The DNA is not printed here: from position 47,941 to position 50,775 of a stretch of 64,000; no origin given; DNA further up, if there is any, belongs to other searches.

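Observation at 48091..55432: Operon of three giant secreted proteins (dockerin/M15-peptidase, LVIVD/TSP3 and Gly-rich beta-helix) followed by a cytoplasmic sulfotransferase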

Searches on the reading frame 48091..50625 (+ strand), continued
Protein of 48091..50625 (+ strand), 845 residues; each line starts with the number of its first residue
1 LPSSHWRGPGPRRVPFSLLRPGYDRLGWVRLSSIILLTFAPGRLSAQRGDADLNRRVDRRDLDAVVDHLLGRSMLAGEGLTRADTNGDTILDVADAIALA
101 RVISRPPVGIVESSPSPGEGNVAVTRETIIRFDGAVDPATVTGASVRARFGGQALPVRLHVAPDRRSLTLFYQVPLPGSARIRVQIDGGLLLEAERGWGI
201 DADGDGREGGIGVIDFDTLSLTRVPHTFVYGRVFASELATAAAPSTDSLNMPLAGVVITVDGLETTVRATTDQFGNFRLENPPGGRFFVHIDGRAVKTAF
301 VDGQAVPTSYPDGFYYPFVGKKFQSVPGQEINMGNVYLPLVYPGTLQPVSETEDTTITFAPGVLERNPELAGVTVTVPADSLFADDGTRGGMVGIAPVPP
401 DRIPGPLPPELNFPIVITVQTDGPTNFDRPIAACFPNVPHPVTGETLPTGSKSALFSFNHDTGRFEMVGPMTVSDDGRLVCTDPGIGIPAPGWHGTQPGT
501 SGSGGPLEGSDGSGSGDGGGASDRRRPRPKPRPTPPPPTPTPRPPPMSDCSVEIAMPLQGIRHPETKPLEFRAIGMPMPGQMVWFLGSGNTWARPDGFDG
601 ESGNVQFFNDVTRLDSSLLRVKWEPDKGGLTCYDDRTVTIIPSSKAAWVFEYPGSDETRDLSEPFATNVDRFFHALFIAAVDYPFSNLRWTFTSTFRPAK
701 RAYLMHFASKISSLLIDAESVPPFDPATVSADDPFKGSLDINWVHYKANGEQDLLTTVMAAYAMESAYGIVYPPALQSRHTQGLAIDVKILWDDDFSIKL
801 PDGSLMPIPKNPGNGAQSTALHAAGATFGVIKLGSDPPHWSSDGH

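Call 30: find_encoding_contigs(protein=P0072, flank=10000, max_places=2)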
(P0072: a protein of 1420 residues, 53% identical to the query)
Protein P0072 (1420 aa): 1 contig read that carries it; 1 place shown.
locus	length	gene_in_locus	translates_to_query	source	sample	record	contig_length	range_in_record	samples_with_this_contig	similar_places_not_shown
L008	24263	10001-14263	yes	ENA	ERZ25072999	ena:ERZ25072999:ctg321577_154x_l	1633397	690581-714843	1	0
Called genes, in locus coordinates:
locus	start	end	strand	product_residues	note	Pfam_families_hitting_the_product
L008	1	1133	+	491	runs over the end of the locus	PF00665:rve, PF22483:Mu-transpos_C_2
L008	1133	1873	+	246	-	PF01695:IstB_IS21, PF00308:Bac_DnaA (weak)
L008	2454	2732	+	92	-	-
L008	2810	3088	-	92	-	-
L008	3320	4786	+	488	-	PF00580:UvrD-helicase, PF13245:AAA_19, PF13604:AAA_30 (faint), PF01443:Viral_helicase1 (faint), PF13361:UvrD_C, PF13538:UvrD_C_2 (faint)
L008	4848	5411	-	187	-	-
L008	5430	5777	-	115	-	PF05016:ParE_toxin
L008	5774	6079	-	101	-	-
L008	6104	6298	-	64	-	PF04255:DUF433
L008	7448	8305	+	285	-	PF14236:DruA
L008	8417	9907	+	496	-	-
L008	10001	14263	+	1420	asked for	PF08309:LVIVD (faint), PF17957:Big_7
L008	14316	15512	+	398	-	-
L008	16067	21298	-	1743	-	PF00580:UvrD-helicase (weak), PF13086:AAA_11, PF13245:AAA_19 (weak), PF13604:AAA_30 (weak), PF20720:nSTAND3 (weak), PF13087:AAA_12, PF18741:MTES_1575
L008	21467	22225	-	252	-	PF01026:TatD_DNase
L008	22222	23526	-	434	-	PF06508:QueC (weak)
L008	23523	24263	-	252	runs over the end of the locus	PF28083:QatB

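Call 31: find_encoding_contigs(protein=P0074, flank=10000, max_places=2)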
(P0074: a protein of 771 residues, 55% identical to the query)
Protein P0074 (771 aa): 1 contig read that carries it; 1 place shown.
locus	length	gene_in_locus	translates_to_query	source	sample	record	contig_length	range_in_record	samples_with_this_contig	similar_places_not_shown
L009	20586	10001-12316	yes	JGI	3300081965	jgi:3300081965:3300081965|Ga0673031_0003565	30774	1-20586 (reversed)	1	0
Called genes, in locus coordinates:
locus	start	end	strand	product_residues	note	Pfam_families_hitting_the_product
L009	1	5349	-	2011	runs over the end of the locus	PF25470:DUF7901, PF19550:DUF6073 (faint), PF02494:HYR, PF02012:BNR (faint), PF03174:CHB_HEX_C (faint), PF21471:Reelin_subrepeat-B (faint)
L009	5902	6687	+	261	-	-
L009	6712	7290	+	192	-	PF00069:Pkinase, PF07714:PK_Tyr_Ser-Thr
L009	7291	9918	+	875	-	PF00069:Pkinase, PF07714:PK_Tyr_Ser-Thr, PF25174:Beta-prop_THOC3, PF23381:Beta-prop_IFT122_1st, PF25173:Beta-prop_WDR3_1st (weak), PF25175:Beta-prop_WDR5 (weak), PF25168:Beta-prop_WDR36-Utp21_2nd (weak), PF24814:WD40_Prp19, +11 more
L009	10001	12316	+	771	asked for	PF13620:CarboxypepD_reg (faint), PF06951:PLA2G12, PF09056:Phospholip_A2_3 (faint)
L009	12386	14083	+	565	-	PF08309:LVIVD (faint), PF17957:Big_7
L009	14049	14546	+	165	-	-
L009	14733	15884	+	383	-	-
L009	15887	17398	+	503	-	PF17897:VCPO_N (faint), PF01569:PAP2, PF22778:VCPO_2nd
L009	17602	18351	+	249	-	-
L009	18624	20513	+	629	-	PF12679:ABC2_membrane_2 (weak)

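Call 50: search_protein_families(library=pfam, proteins=[P0090, P0036, P0041], max_evalue=0.01)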
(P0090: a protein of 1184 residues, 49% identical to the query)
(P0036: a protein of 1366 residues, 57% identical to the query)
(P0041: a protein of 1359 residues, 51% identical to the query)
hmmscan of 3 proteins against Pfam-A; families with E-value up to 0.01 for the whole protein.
P0090 (1184 aa): 6 families
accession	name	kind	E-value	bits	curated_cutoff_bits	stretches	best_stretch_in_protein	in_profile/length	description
PF05990.18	DUF900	-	3.8e-07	30.2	20.5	1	859-963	19-114/232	Alpha/beta hydrolase of unknown function (DUF900)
PF13620.12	CarboxypepD_reg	-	9.6e-07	29.5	32.3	1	233-289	2-54/82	Carboxypeptidase regulatory-like domain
PF13715.12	CarbopepD_reg_2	-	3.6e-05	24.2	32.2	1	246-285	9-46/88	CarboxypepD_reg-like domain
PF13205.12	Big_5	-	9.5e-05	23.5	23.6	1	113-201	6-92/105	Bacterial Ig-like domain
PF00404.24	Dockerin_1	-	0.00012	22.6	22.9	1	45-97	1-53/57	Dockerin type I domain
PF12697.13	Abhydrolase_6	-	0.00067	20.8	26.3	0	862-1002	1-94/217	Alpha/beta hydrolase family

P0036 (1366 aa): 4 families
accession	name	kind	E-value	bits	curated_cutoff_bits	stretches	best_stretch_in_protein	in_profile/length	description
PF18884.5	TSP3_bac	-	2.9e-09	37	25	2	1031-1052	1-22/22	Bacterial TSP3 repeat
PF13715.12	CarbopepD_reg_2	-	0.0014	19.1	32.2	0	370-410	8-46/88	CarboxypepD_reg-like domain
PF13205.12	Big_5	-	0.0015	19.6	23.6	1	240-326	8-92/105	Bacterial Ig-like domain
PF13620.12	CarboxypepD_reg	-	0.0049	17.6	32.3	1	374-414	12-54/82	Carboxypeptidase regulatory-like domain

P0041 (1359 aa): 8 families
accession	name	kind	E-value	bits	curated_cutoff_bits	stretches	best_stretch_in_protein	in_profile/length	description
PF13205.12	Big_5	-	9.4e-12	46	23.6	1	169-258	6-94/105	Bacterial Ig-like domain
PF18884.5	TSP3_bac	-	9.1e-09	35.4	25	1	898-917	1-20/22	Bacterial TSP3 repeat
PF06951.16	PLA2G12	-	1.3e-07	32.1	34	1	593-714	69-177/184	Group XII secretory phospholipase A2 precursor (PLA2G12)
PF09056.16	Phospholip_A2_3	-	2.8e-05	25.1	29.4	1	631-695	43-108/110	Prokaryotic phospholipase A2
PF17957.7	Big_7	-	8.8e-05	23.5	24.1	1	1249-1294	14-59/70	Bacterial Ig domain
PF08309.17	LVIVD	-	0.0023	17.7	20.2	0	975-1007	1-32/42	LVIVD repeat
PF13360.13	PQQ_2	-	0.004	17.3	27.6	0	1017-1122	25-126/233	Outer membrane protein assembly factor BamB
PF00404.24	Dockerin_1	-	0.0054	17.3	22.9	1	112-159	3-52/57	Dockerin type I domain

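Call 53: search_protein_families(library=pfam, proteins=[L005:16914-17624:+, L009:14049-14543:+, L009:15887-17395:+], max_evalue=0.05)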
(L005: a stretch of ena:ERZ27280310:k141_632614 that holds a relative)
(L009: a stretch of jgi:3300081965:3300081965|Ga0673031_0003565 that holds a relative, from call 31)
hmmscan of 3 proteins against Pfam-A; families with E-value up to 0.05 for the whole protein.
L005:16914-17624:+ (237 aa): 1 family
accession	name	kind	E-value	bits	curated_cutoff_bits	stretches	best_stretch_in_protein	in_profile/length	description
PF00963.24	Cohesin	-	6.4e-07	30.1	24.1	1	33-146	2-123/139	Cohesin domain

L009:14049-14543:+ (165 aa): 1 family
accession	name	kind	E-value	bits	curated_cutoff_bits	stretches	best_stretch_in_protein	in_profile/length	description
PF18884.5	TSP3_bac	-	0.0043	17.3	25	1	51-70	1-20/22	Bacterial TSP3 repeat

L009:15887-17395:+ (503 aa): 4 families
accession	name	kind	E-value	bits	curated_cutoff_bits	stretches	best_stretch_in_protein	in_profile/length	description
PF01569.27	PAP2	-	3.1e-11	43.6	27.2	1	305-442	6-122/130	PAP2 superfamily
PF17897.7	VCPO_N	-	2.7e-05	24.5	29.3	1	75-162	35-120/216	Vanadium chloroperoxidase N-terminal domain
PF12616.13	DUF3775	-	0.0081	16.5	27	1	47-80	19-51/73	Protein of unknown function (DUF3775)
PF21167.2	DUF6851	-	0.036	14.9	27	0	120-183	39-103/140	Domain of unknown function (DUF6851)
